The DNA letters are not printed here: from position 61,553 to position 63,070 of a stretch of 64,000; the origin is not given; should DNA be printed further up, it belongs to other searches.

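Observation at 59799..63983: srsABC-like phenolic-lipid operon (type III PKS, methyltransferase, flavoprotein) preceded by an ABC-2 exporter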

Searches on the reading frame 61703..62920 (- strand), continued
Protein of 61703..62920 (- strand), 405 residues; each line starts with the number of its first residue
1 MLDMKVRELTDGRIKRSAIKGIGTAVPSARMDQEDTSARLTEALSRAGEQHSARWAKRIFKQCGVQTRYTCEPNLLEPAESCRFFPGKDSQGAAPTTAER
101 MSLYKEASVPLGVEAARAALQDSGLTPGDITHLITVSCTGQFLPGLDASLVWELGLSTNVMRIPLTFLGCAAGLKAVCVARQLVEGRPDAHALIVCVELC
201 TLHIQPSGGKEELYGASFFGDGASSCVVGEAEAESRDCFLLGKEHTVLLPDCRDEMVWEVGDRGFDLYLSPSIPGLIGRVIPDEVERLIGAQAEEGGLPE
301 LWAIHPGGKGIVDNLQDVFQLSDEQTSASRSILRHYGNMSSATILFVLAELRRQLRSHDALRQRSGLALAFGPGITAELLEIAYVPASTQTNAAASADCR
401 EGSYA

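Call 37: get_annotated_region(hit=H7, flank=5000)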
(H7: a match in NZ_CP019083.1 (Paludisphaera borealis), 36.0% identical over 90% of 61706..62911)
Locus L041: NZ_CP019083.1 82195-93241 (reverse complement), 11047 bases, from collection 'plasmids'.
description: Paludisphaera borealis strain PX4 plasmid PALBO1, complete sequence
organism: Paludisphaera borealis (NCBI taxid 1387353)
taxonomy: Bacteria; Planctomycetota; Planctomycetia; Isosphaerales; Isosphaeraceae; Paludisphaera; Paludisphaera borealis
host: -; source: -; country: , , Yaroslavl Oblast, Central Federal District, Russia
typing (MOB-suite, as given by PLSDB): non-mobilizable; replicon rep_cluster_171
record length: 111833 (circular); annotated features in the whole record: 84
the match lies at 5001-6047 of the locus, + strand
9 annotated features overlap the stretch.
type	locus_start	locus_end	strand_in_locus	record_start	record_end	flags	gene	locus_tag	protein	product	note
CDS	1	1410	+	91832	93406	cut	-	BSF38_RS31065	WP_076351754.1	PAS domain-containing sensor histidine kinase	-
CDS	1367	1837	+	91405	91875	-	-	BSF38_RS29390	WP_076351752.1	response regulator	-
CDS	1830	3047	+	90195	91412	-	-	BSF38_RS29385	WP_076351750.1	hybrid sensor histidine kinase/response regulator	-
CDS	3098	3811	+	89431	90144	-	-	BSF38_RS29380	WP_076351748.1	methyltransferase domain-containing protein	-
CDS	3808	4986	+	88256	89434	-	-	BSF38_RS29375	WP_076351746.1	NAD(P)/FAD-dependent oxidoreductase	-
CDS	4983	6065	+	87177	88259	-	-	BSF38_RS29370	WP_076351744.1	type III polyketide synthase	-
CDS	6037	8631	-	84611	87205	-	-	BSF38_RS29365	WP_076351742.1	serine/threonine-protein kinase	GO:0006468 - protein phosphorylation [Evidence IEA]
CDS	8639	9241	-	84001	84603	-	-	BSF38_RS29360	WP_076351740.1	sigma-70 family RNA polymerase sigma factor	GO:0006352 - DNA-templated transcription initiation [Evidence IEA]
CDS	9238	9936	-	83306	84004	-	-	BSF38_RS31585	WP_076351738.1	hypothetical protein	-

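Call 38: get_annotated_region(hit=H1, flank=6000)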
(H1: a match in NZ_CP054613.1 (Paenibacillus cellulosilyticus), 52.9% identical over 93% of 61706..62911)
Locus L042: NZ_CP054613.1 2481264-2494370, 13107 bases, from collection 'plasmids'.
description: Paenibacillus cellulosilyticus strain KACC 14175 plasmid unnamed4, complete sequence
organism: Paenibacillus cellulosilyticus (NCBI taxid 375489)
taxonomy: Bacteria; Bacillota; Bacilli; Bacillales; Paenibacillaceae; Paenibacillus; Paenibacillus cellulosilyticus
host: -; source: cell culture,soil; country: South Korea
typing (MOB-suite, as given by PLSDB): non-mobilizable
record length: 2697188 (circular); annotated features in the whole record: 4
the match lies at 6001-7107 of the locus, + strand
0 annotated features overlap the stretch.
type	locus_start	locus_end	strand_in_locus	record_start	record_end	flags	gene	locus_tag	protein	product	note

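Call 41: search_dna_similar(query=window:61706-62911:-, collection=plasmids, mode=protein, max_rows=60, rows=spread)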
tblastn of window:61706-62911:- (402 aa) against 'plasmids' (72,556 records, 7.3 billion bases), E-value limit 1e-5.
Records with a match: 210; places in all: 225; records where one place covers at least 80% of the query: 161.
Best place of each record, by identity: <60% 210.
By first word of the organism name: Streptomyces 98; Rhizobium 45; Sphingobium 13; Deinococcus 7; Novosphingobium 4; Kitasatospora 3; Azospirillum 3; Stenotrophomonas 2; Phyllobacterium 2; Sphingomonas 2; and 28 more.
By predicted mobility (MOB-suite, as given by PLSDB): non-mobilizable 143; conjugative 46; mobilizable 21.
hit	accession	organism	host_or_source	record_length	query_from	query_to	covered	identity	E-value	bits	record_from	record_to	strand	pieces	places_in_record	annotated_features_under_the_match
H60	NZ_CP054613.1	Paenibacillus cellulosilyticus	cell culture,soil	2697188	12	384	93%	52.9%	4e-119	387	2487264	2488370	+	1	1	none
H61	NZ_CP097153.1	Deinococcus sp. QL22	-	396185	16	375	90%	36.5%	1e-53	199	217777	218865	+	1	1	3-oxoacyl-[acyl-carrier-protein] synthase III C-terminal ...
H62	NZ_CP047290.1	Falsirhodobacter algicola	Grateloupia sp.,single cell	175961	27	380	88%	36.1%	2e-56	207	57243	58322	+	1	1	type III polyketide synthase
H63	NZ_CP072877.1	Microbacterium sp. NIBRBAC000506063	cell culture,sludge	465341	51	375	75%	41.6%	3e-43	202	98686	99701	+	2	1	none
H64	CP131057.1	Hyphomicrobiales bacterium UR115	tomato,bacteria,rhizosphere soil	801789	16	384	92%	33.5%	2e-51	192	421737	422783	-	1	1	none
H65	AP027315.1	Sphingobium sp. TomMM15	-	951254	12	375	91%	33.8%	7e-46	176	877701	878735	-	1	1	chsA: chalcone synthase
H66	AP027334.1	Sphingobium sp. TomTYG71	-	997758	12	375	91%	33.8%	7e-46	176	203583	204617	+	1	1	chsA: chalcone synthase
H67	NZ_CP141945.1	Novosphingobium sp. RL4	Rheum palmatum L.,Single ...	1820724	16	375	90%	34.1%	6e-46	176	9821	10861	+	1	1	none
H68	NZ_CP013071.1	Sphingobium indicum B90A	sugarcane rhizosphere soil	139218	13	375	90%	33.0%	2e-41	163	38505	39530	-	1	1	type III polyketide synthase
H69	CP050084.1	Rhizobium leguminosarum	Trifolium pratense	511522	19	379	90%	33.1%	2e-35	145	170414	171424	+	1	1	type III polyketide synthase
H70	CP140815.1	Rhizobium ruizarguesonis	Trifolium pratense,whole organism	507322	19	379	90%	33.1%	2e-35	145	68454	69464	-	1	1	type III polyketide synthase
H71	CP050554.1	Rhizobium leguminosarum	Vicia sativa,cell culture,root nodule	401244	19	379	88%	33.3%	5e-27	148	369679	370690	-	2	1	none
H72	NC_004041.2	Rhizobium etli CFN 42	-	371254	19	379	90%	32.2%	2e-37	151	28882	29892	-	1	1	type III polyketide synthase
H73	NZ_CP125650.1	Rhizobium sp. BT04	Phaseolus vulgaris,Pure culture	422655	19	379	90%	32.2%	2e-37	151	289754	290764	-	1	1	type III polyketide synthase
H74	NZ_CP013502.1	Rhizobium esperanzae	Phaseolus vulgaris,Whole ...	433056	19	379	90%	32.2%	2e-37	151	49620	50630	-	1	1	type III polyketide synthase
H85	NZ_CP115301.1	Streptomyces camelliae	microorganism,rhizosphere soil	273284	37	402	91%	29.9%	8e-32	135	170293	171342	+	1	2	type III polyketide synthase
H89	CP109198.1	Streptomyces cellulosae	-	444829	16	375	90%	28.8%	2e-32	137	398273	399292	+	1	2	type III polyketide synthase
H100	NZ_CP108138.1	Streptomyces sp. NBC_00184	-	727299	99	381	70%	34.0%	7e-38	152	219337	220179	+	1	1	3-oxoacyl-[acyl-carrier-protein] synthase III C-terminal ...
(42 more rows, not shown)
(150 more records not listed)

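Call 43: get_annotated_region(hit=H100, flank=4000)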
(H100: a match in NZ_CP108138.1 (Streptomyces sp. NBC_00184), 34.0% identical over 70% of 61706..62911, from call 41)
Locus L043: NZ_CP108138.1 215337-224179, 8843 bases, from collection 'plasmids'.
description: Streptomyces sp. NBC_00184 plasmid unnamed1, complete sequence
organism: Streptomyces sp. NBC_00184 (NCBI taxid 2975673)
taxonomy: Bacteria; Actinomycetota; Actinomycetes; Kitasatosporales; Streptomycetaceae; Streptomyces; Streptomyces sp. NBC 00184
host: -; source: -; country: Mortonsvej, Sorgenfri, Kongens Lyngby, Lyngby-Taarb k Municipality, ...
typing (MOB-suite, as given by PLSDB): non-mobilizable
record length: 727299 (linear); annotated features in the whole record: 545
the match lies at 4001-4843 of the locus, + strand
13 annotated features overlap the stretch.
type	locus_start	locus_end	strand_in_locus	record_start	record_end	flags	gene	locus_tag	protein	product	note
CDS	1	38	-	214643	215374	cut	-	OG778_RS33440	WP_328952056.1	CDP-alcohol phosphatidyltransferase family protein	GO:0008654 - phospholipid biosynthetic process [Evidence IEA]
CDS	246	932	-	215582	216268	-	-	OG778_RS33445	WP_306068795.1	ribonuclease H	-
CDS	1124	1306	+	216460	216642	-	-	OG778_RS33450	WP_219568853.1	DUF6381 family protein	-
CDS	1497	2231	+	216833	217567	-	-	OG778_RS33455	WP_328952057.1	SDR family oxidoreductase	-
CDS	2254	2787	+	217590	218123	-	-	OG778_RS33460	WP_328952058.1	HAD domain-containing protein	-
CDS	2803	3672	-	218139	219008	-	-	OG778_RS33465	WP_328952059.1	UbiA family prenyltransferase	-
CDS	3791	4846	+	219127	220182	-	-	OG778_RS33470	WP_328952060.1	3-oxoacyl-[acyl-carrier-protein] synthase III C-terminal domain-containing protein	-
CDS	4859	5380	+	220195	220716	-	-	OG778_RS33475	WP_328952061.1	isoprenylcysteine carboxylmethyltransferase family protein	GO:0006481 - C-terminal protein methylation [Evidence IEA]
CDS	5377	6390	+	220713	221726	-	-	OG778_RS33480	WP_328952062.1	FAD-dependent monooxygenase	-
CDS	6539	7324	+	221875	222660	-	-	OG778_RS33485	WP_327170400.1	SAM-dependent methyltransferase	-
CDS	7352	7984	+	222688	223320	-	-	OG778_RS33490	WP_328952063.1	class I SAM-dependent methyltransferase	-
CDS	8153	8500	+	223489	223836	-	-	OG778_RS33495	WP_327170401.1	DoxX family protein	-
CDS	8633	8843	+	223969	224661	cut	-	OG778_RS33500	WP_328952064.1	hypothetical protein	-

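Call 44: get_annotated_region(hit=H89, flank=4000)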
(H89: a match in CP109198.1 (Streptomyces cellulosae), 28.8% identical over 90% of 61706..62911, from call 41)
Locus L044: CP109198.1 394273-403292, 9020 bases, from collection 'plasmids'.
description: Streptomyces cellulosae strain NBC 01701 plasmid unnamed1, complete sequence
organism: Streptomyces cellulosae (NCBI taxid 1968)
taxonomy: Bacteria; Actinomycetota; Actinomycetes; Kitasatosporales; Streptomycetaceae; Streptomyces; Streptomyces cellulosae
host: -; source: -; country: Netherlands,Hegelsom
typing (MOB-suite, as given by PLSDB): non-mobilizable
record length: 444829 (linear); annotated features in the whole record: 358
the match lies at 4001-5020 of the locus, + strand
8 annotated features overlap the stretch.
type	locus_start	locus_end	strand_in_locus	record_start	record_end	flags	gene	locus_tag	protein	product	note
CDS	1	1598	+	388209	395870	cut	-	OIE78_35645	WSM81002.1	amino acid adenylation domain-containing protein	-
CDS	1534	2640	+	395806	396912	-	-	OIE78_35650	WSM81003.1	phosphopantetheine-binding protein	-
CDS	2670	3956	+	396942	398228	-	-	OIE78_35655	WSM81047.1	PLP-dependent aminotransferase family protein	-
CDS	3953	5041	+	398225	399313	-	-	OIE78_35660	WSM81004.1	type III polyketide synthase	-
CDS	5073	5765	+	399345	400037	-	-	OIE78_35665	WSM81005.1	enoyl-CoA hydratase/isomerase family protein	-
CDS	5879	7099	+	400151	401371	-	-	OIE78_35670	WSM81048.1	enoyl-CoA hydratase/isomerase family protein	-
CDS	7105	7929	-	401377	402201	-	-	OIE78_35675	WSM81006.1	ABC transporter permease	-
CDS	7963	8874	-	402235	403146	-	-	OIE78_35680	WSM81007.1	ABC transporter ATP-binding protein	-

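Call 45: get_annotated_region(hit=H85, flank=4000)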
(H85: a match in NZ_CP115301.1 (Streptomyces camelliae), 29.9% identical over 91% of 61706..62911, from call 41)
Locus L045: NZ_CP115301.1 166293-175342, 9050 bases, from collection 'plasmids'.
description: Streptomyces camelliae strain HUAS 2-6 plasmid punmamed1, complete sequence
organism: Streptomyces camelliae (NCBI taxid 3004093)
taxonomy: Bacteria; Actinomycetota; Actinomycetes; Kitasatosporales; Streptomycetaceae; Streptomyces; Streptomyces camelliae
host: -; source: microorganism,rhizosphere soil; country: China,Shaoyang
typing (MOB-suite, as given by PLSDB): non-mobilizable
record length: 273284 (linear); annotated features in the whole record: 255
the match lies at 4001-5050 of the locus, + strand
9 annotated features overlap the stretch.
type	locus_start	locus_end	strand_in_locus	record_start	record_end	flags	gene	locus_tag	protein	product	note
CDS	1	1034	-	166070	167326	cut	-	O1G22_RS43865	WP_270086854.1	AfsR/SARP family transcriptional regulator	-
CDS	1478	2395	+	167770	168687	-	-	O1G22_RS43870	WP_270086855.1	aromatic prenyltransferase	-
CDS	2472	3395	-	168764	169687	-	-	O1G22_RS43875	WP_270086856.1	sigma-70 family RNA polymerase sigma factor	GO:0006352 - DNA-templated transcription initiation [Evidence IEA]; GO:0006355 - regulation of DNA-templated ...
CDS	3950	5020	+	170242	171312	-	-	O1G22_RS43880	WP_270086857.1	type III polyketide synthase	-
CDS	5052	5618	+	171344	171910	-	-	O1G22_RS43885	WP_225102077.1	cupin domain-containing protein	-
CDS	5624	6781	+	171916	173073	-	-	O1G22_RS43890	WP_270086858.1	DegT/DnrJ/EryC1/StrS family aminotransferase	-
CDS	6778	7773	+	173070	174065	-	-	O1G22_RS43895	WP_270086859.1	class I SAM-dependent methyltransferase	-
CDS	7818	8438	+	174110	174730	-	wrbA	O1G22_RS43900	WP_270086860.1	NAD(P)H:quinone oxidoreductase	-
CDS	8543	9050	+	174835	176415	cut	-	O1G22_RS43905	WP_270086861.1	class I adenylate-forming enzyme family protein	-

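Call 55: search_protein_families(library=pfam, proteins=[L001:6232-7176:+, L001:5125-6153:+, L001:4482-5198:+, L001:3277-4050:+, L001:1012-3180:-, L001:11404-13218:+], max_evalue=0.001)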
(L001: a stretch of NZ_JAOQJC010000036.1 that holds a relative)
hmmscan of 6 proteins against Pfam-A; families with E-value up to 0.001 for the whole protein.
L001:6232-7176:+ (314 aa): 2 families
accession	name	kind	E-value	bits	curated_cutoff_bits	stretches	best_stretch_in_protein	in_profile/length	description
PF00005.33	ABC_tran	-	1.3e-31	110.4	25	1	21-161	2-137/137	ABC transporter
PF13304.12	AAA_21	-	1.2e-11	45.7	27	1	129-194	234-301/304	AAA domain, putative AbiEii toxin, Type IV TA system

L001:5125-6153:+ (342 aa): 3 families
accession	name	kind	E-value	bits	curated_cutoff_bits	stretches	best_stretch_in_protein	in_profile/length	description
PF02518.31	HATPase_c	-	1.8e-27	96.4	26.4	1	225-335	1-109/111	Histidine kinase-, DNA gyrase B-, and HSP90-like ATPase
PF00512.31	HisKA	-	1.1e-15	57.8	26.9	1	112-179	1-66/66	His Kinase A (phospho-acceptor) domain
PF13581.12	HATPase_c_2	-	1.5e-06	28.7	27.4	1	237-313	39-112/127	Histidine kinase-like ATPase domain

L001:4482-5198:+ (238 aa): 2 families
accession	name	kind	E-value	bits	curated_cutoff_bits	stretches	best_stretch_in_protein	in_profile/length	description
PF00486.34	Trans_reg_C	-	1.3e-29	102.6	26.2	1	159-235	1-77/77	Transcriptional regulatory protein, C terminal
PF00072.30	Response_reg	-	2.6e-27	95.6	30.2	1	5-113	1-110/111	Response regulator receiver domain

L001:3277-4050:+ (257 aa): 3 families
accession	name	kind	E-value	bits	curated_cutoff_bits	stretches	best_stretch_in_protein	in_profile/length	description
PF13462.12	Thioredoxin_4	-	1.1e-30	107.4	23.2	1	82-253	3-164/165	Thioredoxin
PF01323.26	DSBA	-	6.7e-05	23.2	25.6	0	158-250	103-188/191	DSBA-like thioredoxin domain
PF13743.12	Thioredoxin_5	-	0.00057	20.1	27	1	179-238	110-167/186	Thioredoxin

L001:1012-3180:- (722 aa): 4 families
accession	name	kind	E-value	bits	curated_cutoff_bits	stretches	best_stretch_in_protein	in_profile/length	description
PF00122.25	E1-E2_ATPase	-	3.5e-52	177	28.1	1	203-381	3-180/181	E1-E2 ATPase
PF00702.32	Hydrolase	-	1.6e-31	110.6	26.4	1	399-610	2-190/191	haloacid dehalogenase-like hydrolase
PF00403.32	HMA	-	1.1e-07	32.6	24.8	1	12-64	2-54/62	Heavy-metal-associated domain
PF08282.18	Hydrolase_3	-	9.9e-05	22.6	20.9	1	593-631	205-243/255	haloacid dehalogenase-like hydrolase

L001:11404-13218:+ (604 aa): 3 families
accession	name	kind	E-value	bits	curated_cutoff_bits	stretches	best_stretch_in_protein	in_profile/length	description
PF02057.21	Glyco_hydro_59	-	3.7e-16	59.7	27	1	50-324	3-252/294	Glycosyl hydrolase family 59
PF14587.12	Glyco_hydr_30_2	-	4.9e-14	52.9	27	1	97-234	91-230/364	O-Glycosyl hydrolase family 30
PF02055.22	Glyco_hydro_30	-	3.2e-09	36.7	23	1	125-227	94-202/348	Glycosyl hydrolase family 30 TIM-barrel domain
